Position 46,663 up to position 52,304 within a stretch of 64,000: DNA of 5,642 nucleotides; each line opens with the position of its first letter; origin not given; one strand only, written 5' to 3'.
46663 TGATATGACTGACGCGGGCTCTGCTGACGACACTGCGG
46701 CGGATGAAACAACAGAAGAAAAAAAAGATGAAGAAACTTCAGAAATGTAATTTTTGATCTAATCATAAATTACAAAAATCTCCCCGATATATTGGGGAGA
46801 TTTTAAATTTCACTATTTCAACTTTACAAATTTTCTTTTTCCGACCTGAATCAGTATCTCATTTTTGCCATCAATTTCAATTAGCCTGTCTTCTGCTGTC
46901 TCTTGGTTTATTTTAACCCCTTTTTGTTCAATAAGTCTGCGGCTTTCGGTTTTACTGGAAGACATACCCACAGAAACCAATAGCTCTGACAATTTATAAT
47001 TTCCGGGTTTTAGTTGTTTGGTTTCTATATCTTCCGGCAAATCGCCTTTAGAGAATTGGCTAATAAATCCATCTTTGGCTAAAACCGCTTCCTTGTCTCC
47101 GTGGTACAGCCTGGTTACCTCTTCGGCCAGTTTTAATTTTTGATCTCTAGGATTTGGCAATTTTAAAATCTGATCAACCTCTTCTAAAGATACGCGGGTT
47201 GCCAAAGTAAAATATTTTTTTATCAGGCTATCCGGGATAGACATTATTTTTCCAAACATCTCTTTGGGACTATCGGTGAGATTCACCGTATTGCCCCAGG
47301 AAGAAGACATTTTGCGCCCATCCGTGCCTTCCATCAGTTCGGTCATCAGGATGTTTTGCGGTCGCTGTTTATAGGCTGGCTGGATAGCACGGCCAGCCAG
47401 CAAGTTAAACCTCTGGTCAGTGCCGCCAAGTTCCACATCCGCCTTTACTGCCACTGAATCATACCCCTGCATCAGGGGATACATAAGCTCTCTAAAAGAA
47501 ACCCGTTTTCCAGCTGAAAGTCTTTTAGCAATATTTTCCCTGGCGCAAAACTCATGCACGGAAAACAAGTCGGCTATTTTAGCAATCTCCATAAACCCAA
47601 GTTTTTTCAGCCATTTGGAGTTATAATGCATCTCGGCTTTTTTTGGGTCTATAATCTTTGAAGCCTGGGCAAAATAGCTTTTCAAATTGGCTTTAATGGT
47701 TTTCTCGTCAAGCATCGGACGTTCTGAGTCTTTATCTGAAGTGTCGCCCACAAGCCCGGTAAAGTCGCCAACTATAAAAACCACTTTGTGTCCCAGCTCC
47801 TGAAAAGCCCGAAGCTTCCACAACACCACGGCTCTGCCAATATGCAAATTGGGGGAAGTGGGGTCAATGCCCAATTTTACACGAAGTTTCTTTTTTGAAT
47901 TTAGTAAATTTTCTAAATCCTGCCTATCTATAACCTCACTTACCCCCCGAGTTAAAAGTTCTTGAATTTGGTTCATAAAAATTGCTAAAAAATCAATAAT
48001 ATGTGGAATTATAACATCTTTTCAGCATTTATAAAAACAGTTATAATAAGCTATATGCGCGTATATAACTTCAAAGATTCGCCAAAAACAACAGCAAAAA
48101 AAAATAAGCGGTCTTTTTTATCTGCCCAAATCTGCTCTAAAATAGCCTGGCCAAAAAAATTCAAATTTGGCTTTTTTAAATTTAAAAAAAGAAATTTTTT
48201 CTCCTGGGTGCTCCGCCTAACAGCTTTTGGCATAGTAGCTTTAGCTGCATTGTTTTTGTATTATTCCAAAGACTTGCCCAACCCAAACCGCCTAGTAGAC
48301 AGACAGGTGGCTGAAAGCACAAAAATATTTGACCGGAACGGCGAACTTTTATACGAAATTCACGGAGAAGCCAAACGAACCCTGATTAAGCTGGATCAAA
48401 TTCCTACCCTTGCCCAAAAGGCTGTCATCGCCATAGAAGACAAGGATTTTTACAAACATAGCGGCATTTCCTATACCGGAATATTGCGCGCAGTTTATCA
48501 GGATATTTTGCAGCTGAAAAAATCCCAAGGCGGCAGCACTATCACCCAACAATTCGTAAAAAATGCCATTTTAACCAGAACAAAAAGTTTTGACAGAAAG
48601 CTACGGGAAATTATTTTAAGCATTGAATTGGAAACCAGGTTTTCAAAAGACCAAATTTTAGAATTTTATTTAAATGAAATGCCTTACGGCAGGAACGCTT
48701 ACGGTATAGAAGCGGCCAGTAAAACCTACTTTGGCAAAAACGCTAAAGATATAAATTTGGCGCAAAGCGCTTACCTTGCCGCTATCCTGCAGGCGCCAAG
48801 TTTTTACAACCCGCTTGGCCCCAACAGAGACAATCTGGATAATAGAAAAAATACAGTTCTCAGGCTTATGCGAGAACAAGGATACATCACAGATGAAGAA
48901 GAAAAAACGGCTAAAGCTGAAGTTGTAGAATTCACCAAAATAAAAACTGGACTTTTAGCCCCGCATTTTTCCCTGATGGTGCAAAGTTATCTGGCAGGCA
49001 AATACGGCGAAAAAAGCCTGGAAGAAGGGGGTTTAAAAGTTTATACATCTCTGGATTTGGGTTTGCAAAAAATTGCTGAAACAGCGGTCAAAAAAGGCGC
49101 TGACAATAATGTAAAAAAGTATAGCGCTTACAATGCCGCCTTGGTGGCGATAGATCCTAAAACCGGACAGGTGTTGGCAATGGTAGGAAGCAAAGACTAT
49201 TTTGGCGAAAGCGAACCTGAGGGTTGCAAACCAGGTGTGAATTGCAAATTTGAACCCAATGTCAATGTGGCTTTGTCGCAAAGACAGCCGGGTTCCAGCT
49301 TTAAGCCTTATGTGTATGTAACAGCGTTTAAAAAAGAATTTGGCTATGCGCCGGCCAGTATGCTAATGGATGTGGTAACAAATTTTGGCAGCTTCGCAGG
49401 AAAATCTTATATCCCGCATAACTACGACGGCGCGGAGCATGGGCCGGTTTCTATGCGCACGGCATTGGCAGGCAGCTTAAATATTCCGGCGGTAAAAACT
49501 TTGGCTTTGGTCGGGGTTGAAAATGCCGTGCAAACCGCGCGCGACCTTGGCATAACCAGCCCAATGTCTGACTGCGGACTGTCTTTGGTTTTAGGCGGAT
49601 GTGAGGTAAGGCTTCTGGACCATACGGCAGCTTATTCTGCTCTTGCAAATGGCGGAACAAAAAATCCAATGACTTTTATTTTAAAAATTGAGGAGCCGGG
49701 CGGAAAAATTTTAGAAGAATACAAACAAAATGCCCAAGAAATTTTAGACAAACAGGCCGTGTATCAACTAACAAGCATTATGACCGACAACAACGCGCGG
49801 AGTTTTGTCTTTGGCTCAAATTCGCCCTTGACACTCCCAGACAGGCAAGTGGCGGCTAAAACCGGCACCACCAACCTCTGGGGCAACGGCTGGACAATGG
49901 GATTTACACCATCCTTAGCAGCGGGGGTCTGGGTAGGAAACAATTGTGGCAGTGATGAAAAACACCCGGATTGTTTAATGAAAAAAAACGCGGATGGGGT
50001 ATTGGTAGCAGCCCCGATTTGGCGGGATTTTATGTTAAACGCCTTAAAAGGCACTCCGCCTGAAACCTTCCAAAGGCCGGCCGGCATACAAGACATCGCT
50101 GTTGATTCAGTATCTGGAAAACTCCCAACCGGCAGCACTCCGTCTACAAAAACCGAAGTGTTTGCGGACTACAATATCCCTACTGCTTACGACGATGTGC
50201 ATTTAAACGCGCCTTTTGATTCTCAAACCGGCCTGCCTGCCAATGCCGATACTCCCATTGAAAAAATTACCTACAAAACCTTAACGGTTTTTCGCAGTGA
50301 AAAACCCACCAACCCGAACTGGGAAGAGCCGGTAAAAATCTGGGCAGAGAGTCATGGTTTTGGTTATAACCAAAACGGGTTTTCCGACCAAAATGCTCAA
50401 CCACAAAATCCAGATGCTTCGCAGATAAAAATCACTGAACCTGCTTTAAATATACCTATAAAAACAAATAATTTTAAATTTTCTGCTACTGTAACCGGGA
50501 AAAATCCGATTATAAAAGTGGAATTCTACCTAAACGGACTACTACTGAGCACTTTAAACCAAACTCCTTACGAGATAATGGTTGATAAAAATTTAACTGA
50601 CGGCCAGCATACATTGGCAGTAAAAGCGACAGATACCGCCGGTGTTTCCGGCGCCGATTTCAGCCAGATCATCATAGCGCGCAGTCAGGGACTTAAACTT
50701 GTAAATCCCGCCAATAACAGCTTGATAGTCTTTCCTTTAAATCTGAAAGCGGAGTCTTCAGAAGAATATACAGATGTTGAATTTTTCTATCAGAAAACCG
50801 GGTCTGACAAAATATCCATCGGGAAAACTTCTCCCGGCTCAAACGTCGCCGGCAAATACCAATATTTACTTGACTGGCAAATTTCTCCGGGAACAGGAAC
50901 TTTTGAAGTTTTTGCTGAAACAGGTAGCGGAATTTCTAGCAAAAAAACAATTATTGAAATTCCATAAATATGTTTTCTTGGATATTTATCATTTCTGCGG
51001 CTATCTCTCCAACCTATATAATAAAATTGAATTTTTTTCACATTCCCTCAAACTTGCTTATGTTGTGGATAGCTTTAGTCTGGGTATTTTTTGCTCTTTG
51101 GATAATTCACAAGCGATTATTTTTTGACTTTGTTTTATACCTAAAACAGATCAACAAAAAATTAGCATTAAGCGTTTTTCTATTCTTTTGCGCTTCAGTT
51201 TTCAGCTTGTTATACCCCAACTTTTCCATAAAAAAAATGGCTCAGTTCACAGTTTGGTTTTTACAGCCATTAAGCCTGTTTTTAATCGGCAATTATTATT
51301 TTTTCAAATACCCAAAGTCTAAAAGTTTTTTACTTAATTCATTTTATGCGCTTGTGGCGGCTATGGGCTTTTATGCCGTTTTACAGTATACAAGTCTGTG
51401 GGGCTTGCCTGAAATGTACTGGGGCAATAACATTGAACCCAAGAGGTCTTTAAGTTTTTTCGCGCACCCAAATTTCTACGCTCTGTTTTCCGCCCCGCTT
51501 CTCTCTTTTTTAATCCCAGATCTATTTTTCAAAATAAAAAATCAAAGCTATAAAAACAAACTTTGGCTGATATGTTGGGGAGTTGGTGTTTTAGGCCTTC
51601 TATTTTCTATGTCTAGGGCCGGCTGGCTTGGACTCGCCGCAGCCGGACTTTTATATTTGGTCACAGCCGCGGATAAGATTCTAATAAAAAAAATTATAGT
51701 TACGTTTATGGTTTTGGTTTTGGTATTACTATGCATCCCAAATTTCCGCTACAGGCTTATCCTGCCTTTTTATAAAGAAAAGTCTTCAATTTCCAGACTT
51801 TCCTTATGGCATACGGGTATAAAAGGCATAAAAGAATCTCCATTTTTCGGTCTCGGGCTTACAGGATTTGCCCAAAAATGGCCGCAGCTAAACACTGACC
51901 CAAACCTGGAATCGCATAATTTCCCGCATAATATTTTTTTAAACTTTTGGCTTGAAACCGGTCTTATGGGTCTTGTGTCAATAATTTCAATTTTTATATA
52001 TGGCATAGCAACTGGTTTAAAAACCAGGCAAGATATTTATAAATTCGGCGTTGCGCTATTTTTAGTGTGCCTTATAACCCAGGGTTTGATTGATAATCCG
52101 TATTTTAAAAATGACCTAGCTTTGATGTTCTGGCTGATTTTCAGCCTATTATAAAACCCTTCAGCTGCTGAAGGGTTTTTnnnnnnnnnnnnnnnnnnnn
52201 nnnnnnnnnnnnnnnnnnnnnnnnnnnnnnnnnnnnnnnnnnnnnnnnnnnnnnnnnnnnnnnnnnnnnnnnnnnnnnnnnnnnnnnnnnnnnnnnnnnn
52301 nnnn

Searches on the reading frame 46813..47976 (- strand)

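Call 64: search_protein_families(library=pfam, proteins=[window:46813-47976:-], max_evalue=0.0001)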
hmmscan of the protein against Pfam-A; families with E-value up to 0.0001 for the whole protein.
window:46813-47976:- (387 aa): 3 families
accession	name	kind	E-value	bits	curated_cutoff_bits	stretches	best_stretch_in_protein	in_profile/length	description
PF00579.31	tRNA-synt_1b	-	5.6e-70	236.4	21.1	1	28-306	3-289/292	tRNA synthetases class I (W and Y)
PF22421.1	SYY_C-terminal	-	5.6e-07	29.8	27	1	315-383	7-80/83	Tyrosine--tRNA ligase SYY-like C-terminal domain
PF01479.30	S4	-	5.6e-06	26.4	22.8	1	331-363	5-37/48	S4 domain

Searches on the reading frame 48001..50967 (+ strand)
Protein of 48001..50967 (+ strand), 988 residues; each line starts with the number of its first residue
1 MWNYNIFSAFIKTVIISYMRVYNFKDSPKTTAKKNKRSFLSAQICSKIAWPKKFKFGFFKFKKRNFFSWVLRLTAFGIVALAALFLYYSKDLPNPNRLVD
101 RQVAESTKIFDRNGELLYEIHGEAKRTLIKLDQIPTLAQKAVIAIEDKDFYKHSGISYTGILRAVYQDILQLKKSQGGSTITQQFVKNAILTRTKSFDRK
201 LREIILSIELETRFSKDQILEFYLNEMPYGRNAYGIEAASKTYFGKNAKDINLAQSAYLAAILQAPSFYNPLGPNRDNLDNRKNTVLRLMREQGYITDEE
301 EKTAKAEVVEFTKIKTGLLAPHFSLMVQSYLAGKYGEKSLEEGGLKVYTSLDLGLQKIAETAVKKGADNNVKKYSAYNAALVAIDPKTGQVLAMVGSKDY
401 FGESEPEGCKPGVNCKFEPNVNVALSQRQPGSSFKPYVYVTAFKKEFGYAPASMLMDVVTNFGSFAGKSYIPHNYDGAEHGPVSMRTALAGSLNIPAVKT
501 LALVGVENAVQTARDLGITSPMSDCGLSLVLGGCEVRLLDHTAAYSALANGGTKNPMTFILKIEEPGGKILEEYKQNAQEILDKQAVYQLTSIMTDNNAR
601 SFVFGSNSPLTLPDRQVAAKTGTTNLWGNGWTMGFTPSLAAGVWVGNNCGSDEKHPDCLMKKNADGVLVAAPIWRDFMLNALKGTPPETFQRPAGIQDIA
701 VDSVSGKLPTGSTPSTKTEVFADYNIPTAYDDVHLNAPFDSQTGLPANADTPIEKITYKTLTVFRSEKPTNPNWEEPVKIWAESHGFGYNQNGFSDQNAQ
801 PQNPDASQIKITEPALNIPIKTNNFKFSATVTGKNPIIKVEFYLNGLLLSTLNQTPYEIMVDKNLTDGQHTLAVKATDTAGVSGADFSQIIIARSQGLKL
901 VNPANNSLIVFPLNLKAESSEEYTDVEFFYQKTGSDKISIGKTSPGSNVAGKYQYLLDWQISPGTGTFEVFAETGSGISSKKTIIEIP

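Call 65: search_protein_families(library=pfam, proteins=[window:48001-50967:+], max_evalue=0.0001)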
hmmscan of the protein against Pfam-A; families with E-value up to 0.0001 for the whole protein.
window:48001-50967:+ (988 aa): 3 families
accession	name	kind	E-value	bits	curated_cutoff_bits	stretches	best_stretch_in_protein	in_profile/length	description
PF00912.28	Transgly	-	2.6e-63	213.1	27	1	114-290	2-177/178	Transglycosylase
PF00905.27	Transpeptidase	-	1.3e-20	74.3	22.1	1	380-674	2-294/299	Penicillin binding protein transpeptidase domain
PF17957.7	Big_7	-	3.3e-11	44.1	24.1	1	809-874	3-70/70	Bacterial Ig domain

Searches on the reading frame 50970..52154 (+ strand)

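Call 65: search_protein_families(library=pfam, proteins=[window:50970-52154:+], max_evalue=0.0001)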
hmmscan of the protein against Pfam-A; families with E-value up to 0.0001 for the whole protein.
window:50970-52154:+ (394 aa): 1 family
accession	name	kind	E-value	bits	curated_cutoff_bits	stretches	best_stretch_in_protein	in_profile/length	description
PF04932.20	Wzy_C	-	4.1e-21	75.8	31.7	1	207-338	7-148/149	O-Antigen ligase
